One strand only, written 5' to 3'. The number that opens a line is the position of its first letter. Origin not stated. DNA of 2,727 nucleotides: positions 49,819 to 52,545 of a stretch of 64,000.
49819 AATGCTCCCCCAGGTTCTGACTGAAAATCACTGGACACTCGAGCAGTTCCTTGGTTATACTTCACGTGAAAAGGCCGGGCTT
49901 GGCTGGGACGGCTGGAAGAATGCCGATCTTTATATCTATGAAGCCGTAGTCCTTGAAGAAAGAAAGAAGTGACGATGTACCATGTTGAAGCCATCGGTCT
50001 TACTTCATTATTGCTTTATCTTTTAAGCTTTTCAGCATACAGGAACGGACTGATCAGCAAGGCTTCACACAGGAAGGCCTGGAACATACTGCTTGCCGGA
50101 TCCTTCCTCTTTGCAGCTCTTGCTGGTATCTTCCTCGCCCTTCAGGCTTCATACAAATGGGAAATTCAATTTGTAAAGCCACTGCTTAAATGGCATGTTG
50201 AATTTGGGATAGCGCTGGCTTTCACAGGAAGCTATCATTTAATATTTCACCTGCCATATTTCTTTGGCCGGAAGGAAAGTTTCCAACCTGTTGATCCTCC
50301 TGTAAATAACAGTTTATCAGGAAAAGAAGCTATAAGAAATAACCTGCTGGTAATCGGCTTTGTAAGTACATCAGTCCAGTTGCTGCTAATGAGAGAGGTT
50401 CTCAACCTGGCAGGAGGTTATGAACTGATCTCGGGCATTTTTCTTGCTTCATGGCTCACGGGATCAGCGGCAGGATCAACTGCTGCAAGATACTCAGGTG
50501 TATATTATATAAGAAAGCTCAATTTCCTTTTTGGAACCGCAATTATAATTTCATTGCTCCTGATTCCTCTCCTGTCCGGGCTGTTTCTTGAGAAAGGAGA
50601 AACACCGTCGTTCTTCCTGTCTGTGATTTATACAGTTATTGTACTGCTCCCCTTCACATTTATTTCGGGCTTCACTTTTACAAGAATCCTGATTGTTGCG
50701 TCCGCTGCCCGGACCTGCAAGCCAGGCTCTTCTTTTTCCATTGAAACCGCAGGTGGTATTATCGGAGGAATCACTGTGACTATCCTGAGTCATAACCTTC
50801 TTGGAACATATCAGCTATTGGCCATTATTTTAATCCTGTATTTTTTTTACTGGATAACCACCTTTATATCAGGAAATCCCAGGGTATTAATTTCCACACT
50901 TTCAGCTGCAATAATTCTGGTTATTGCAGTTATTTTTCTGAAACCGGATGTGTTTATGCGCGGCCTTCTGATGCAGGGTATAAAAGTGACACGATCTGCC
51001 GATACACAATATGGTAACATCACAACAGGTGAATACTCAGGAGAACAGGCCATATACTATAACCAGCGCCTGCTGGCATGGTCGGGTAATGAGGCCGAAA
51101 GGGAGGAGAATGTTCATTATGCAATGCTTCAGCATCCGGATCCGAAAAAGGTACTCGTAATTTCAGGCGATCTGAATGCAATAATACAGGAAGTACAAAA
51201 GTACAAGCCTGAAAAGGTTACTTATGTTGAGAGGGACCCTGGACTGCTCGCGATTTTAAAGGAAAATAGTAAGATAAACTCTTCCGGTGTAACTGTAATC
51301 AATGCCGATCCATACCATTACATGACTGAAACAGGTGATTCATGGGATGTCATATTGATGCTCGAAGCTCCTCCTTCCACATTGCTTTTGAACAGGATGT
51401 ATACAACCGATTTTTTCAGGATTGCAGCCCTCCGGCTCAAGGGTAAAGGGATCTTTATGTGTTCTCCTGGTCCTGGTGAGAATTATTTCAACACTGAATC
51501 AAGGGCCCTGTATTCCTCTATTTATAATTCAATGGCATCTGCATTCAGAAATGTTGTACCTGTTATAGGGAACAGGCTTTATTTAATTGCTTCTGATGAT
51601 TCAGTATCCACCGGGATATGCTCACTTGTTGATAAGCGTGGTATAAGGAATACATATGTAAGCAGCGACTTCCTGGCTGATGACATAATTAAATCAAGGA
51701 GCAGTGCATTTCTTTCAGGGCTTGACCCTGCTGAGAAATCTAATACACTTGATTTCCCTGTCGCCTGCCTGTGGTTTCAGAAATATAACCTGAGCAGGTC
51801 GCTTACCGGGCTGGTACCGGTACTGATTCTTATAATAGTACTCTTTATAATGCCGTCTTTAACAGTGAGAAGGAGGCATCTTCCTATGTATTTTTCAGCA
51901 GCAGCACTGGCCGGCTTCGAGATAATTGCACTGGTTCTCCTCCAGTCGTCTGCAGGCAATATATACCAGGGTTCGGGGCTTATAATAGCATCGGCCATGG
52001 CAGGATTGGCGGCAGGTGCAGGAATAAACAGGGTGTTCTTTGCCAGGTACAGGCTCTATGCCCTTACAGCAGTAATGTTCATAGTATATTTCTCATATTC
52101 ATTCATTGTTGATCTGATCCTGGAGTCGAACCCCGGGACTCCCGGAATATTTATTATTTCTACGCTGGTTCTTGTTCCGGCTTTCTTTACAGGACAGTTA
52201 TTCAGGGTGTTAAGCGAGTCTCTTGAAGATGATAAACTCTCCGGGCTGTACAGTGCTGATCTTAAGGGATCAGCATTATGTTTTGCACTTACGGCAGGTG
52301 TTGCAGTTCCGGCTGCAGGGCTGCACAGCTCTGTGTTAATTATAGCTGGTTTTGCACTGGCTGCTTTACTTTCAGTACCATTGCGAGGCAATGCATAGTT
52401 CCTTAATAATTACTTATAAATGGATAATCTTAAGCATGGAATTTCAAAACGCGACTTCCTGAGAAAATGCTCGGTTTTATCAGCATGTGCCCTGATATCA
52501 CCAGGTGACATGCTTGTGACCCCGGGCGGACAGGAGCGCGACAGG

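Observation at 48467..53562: AmmeMemoRadiSam locus with an embedded 809-aa polytopic spermidine-synthase-like protein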

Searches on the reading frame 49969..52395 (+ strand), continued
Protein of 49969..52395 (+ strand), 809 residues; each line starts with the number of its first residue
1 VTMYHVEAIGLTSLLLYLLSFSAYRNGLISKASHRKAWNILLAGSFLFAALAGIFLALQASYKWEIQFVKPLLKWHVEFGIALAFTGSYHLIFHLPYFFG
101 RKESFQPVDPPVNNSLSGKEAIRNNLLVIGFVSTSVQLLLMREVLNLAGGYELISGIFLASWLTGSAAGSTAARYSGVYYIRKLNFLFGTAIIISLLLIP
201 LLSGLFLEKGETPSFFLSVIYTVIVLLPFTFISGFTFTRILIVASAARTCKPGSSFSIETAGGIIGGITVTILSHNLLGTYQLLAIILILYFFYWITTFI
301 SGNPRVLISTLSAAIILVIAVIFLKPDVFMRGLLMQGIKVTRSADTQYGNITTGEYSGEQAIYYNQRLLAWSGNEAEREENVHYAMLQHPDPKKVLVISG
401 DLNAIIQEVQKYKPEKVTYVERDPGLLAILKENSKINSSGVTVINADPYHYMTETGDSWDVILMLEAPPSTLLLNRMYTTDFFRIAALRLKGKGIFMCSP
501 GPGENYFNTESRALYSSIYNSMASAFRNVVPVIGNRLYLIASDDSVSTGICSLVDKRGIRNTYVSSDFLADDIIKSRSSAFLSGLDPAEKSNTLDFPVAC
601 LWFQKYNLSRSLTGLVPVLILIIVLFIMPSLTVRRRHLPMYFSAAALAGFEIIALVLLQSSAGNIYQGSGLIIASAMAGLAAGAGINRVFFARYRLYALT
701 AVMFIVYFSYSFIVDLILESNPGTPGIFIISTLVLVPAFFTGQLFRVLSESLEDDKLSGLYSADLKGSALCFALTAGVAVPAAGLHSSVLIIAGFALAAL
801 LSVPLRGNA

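Call 75: search_protein_families(library=pfam, proteins=[P0184, P0204, P0140, P0147, P0376], max_evalue=1)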
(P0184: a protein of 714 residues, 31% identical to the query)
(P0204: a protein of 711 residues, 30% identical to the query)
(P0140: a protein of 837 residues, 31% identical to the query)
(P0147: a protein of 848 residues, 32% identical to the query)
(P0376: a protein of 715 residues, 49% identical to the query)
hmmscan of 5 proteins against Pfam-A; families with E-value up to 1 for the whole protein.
P0184 (714 aa): 3 families
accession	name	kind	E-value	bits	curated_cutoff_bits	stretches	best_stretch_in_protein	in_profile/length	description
PF01564.23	Spermine_synth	-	1.3e-20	74.2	22.9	1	272-422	5-154/186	Spermine/spermidine synthase domain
PF05175.20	MTS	-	0.00013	22.1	23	1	287-435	33-168/170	Methyltransferase small domain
PF16803.11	DRE2_N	-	0.049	14.3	23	1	318-409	15-105/130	Fe-S cluster assembly protein DRE2 N-terminus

P0204 (711 aa): 3 families
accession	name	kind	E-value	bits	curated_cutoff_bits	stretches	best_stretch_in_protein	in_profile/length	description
PF01564.23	Spermine_synth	-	1.6e-16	60.8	22.9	1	270-422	3-154/186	Spermine/spermidine synthase domain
PF05175.20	MTS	-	0.023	14.8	23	1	285-435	31-168/170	Methyltransferase small domain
PF13489.12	Methyltransf_23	-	0.23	11.6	27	1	284-358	21-86/164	Methyltransferase domain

P0140 (837 aa): 2 families
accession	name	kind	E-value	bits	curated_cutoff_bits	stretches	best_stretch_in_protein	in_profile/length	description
PF01564.23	Spermine_synth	-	3.6e-19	69.5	22.9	1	400-518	9-131/186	Spermine/spermidine synthase domain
PF19870.4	DUF6343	-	0.59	11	27.2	0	199-232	47-80/82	Family of unknown function (DUF6343)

P0147 (848 aa): 1 family
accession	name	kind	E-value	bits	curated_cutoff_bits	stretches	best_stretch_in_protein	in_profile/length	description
PF01564.23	Spermine_synth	-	4.1e-22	79.1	22.9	1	408-527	6-129/186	Spermine/spermidine synthase domain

P0376 (715 aa): 1 family
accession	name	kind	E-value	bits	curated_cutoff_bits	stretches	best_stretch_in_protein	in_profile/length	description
PF01564.23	Spermine_synth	-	9e-24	84.5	22.9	1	271-392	5-130/186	Spermine/spermidine synthase domain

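Call 79: find_homologous_proteins(query=P0204)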
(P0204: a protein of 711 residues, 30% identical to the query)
Query P0204 (711 aa): 802 proteins with E <= 0.001 among 8000 candidates; the best 120 are listed.
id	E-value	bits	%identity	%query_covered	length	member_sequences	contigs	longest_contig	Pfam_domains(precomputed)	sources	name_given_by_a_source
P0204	0.0e+0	1533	100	100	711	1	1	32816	PF01564.24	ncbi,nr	ncbi:MAG: fused MFS/spermidine synthase [Bacteroidetes bacterium]|nr:fused MFS/spermidine synthase [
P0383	6.8e-212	724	49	97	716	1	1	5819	PF01564.24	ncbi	-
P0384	1.3e-209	716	49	99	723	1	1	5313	PF01564.24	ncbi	-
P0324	3.9e-206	705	47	99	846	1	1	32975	PF01564.24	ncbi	ncbi:MAG: fused MFS/spermidine synthase [Bacteroidota bacterium]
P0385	1.0e-205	703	48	99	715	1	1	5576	PF01564.24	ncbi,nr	ncbi:MAG: hypothetical protein HY800_01335, partial [Ignavibacteriales bacterium]|nr:hypothetical pr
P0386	1.1e-205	703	48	98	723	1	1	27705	PF01564.24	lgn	-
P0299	6.0e-202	691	47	99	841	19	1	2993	PF01564.24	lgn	-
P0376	6.0e-202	691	47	99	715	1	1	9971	PF01564.24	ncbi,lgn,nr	ncbi:MAG: fused MFS/spermidine synthase [Ignavibacteriales bacterium]|nr:fused MFS/spermidine syntha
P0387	3.2e-201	688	47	99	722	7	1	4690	PF01564.24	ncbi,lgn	-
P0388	3.6e-201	688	47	99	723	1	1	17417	PF01564.24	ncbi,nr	ncbi:MAG: fused MFS/spermidine synthase [Bacteroidota bacterium]|nr:fused MFS/spermidine synthase [B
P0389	5.1e-201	688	47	99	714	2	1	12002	PF01564.24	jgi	jgi:spermidine synthase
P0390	5.4e-200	684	47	100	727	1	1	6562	PF01564.24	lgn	-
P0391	7.5e-200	684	48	99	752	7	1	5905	PF01564.24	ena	-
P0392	3.2e-199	682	47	98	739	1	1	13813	PF01564.24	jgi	jgi:spermidine synthase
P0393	3.9e-199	681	46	99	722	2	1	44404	PF01564.24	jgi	-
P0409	4.5e-192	658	45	97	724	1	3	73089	PF01564.24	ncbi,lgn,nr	ncbi:MAG: fused MFS/spermidine synthase [candidate division KSB1 bacterium]|nr:fused MFS/spermidine 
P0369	1.1e-186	640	44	98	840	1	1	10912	PF01564.24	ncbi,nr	ncbi:MAG: fused MFS/spermidine synthase [Ignavibacteriales bacterium]|nr:fused MFS/spermidine syntha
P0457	1.3e-180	620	46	96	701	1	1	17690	PF01564.24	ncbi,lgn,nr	ncbi:MAG: fused MFS/spermidine synthase [Acidobacteriia bacterium]|nr:fused MFS/spermidine synthase 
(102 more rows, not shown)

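Call 80: find_encoding_contigs(protein=P0409, flank=6000, max_places=1)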
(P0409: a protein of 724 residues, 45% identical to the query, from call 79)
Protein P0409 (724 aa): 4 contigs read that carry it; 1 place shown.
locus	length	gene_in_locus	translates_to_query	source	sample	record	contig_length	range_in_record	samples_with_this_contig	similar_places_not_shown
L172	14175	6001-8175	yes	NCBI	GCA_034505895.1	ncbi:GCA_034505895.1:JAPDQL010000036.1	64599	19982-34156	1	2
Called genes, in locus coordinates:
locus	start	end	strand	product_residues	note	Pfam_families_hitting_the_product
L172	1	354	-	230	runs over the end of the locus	PF01641:SelR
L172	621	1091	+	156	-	PF00111:Fer2, PF13085:Fer2_3 (weak), PF01799:Fer2_2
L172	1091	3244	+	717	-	PF20256:MoCoBD_2, PF01315:Ald_Xan_dh_C, PF02738:MoCoBD_1, PF20256:MoCoBD_2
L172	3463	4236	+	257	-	-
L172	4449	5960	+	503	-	PF01875:Memo, PF01871:AMMECR1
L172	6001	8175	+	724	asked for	PF01564:Spermine_synth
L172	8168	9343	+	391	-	PF04055:Radical_SAM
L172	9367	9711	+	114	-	PF01740:STAS, PF13466:STAS_2 (weak)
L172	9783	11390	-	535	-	PF01293:PEPCK_ATP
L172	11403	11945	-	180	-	-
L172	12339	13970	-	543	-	PF00118:Cpn60_TCP1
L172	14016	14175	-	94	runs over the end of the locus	PF00166:Cpn10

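Call 81: find_encoding_contigs(protein=P0457, flank=6000, max_places=1)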
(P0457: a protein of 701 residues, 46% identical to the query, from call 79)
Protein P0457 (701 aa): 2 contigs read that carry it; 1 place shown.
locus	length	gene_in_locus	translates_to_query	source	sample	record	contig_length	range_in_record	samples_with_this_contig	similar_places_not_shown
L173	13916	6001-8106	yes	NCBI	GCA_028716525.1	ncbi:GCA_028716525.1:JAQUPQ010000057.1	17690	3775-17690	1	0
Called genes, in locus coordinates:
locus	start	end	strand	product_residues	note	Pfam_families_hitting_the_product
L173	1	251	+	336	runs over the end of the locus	-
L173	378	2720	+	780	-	PF06452:CBM9_1 (weak), PF19313:DUF5916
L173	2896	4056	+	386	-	PF02771:Acyl-CoA_dh_N, PF02770:Acyl-CoA_dh_M, PF00441:Acyl-CoA_dh_1, PF22924:ACOX_C_alpha1 (weak), PF08028:Acyl-CoA_dh_2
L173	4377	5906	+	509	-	PF01875:Memo, PF01871:AMMECR1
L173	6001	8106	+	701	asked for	PF01564:Spermine_synth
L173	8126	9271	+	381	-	PF04055:Radical_SAM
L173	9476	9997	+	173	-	-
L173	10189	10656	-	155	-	-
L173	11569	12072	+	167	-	PF07853:DUF1648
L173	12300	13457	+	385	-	PF00149:Metallophos, PF12850:Metallophos_2 (weak)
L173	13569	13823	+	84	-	PF10861:DUF2784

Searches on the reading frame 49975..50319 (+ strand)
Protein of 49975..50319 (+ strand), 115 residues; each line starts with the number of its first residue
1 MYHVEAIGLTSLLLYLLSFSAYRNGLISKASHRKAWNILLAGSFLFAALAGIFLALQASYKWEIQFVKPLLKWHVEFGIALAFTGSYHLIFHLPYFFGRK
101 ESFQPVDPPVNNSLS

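Call 42: search_protein_families(library=pfam, proteins=[window:49975-50319:+], max_evalue=10)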
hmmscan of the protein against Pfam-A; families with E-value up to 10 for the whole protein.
seq(115 aa): 4 families
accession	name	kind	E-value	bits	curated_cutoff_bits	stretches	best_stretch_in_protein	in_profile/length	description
PF00003.28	7tm_3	-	0.021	14.9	33.5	1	4-83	14-87/251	7 transmembrane sweet-taste receptor of 3 GCPR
PF03857.18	Colicin_im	-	0.15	12.5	25.8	1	8-96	38-122/138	Colicin immunity protein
PF14358.11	DUF4405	-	0.42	11.6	26.7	1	36-92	2-65/66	Domain of unknown function (DUF4405)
PF06785.16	UPF0242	-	2.1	8.8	33.5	1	13-65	10-60/194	Uncharacterised protein family (UPF0242) N-terminus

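Call 98: search_solved_structures(query=A4, max_evalue=10, show_alignments=2)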
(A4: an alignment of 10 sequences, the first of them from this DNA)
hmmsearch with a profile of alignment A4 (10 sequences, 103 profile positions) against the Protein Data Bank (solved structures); distinct sequences matched with E-value up to 10: 6.
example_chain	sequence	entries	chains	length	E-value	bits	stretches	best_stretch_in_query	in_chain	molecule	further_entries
6lmu_A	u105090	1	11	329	0.52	14.1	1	2-51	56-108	Calcium homeostasis modulator protein 2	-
8rmk_A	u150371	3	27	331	0.53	14.1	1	2-51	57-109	Calcium homeostasis modulator protein 2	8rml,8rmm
6uiv_A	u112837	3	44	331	0.53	14.1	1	2-51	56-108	Calcium homeostasis modulator protein 2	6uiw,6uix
6vak_A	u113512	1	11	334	0.54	14.1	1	2-51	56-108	Calcium homeostasis modulator protein 2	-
6vai_A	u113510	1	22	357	0.6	13.9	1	2-50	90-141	Calcium homeostasis modulator protein 2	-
7vmv_B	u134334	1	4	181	0.88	13.4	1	75-94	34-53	Core protein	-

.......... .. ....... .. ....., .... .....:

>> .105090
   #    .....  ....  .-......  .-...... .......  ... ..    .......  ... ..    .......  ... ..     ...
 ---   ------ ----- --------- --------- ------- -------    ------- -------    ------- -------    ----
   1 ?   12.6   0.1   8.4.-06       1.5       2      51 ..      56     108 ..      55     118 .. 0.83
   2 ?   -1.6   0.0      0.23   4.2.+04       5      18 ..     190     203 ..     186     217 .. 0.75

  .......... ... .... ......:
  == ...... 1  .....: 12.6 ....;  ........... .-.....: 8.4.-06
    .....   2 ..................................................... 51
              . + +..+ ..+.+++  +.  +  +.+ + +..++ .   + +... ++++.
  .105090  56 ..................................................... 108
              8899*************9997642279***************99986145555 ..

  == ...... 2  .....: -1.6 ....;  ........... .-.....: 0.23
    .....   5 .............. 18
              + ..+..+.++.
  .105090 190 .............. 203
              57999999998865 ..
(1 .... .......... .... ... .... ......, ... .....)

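Call 99: search_protein_families(library=pfam, alignment_id=A4, max_evalue=10)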
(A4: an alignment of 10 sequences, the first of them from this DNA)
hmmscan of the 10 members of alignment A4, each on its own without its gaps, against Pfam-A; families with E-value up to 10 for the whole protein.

A. member 1, seq(103 aa): 4 families
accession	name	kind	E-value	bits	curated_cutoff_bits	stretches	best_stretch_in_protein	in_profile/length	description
PF00003.28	7tm_3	-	0.015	15.4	33.5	1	4-83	14-87/251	7 transmembrane sweet-taste receptor of 3 GCPR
PF03857.18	Colicin_im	-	0.11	12.9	25.8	1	8-96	38-122/138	Colicin immunity protein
PF14358.11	DUF4405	-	0.21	12.6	26.7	1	36-92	2-65/66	Domain of unknown function (DUF4405)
PF06785.16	UPF0242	-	1.7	9.1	33.5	1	13-65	10-60/194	Uncharacterised protein family (UPF0242) N-terminus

B. families by the number of members that match (of 10 scanned): 20 families
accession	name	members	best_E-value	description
PF14358.11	DUF4405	6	0.00059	Domain of unknown function (DUF4405)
PF06785.16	UPF0242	6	0.015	Uncharacterised protein family (UPF0242) N-terminus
PF06781.17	CrgA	5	0.041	Cell division protein CrgA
PF07884.19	VKOR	3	0.011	Vitamin K epoxide reductase family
PF03419.18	Peptidase_U4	2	0.00077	Sporulation factor SpoIIGA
PF01654.22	Cyt_bd_oxida_I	2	0.0011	Cytochrome bd terminal oxidase subunit I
PF05392.16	COX7B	2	0.013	Cytochrome C oxidase chain VIIB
PF00003.28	7tm_3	2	0.015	7 transmembrane sweet-taste receptor of 3 GCPR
PF01794.25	Ferric_reduct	2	0.38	Ferric reductase like transmembrane component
PF01292.26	Ni_hydr_CYTB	2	1.1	Prokaryotic cytochrome b561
PF03188.21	Cytochrom_B561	1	0.0003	Eukaryotic cytochrome b561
PF04662.18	Luteo_PO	1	0.019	Luteovirus P0 protein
PF03857.18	Colicin_im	1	0.11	Colicin immunity protein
PF07877.16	DUF1661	1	0.15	Protein of unknown function (DUF1661)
PF06836.17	DUF1240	1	0.17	Protein of unknown function (DUF1240)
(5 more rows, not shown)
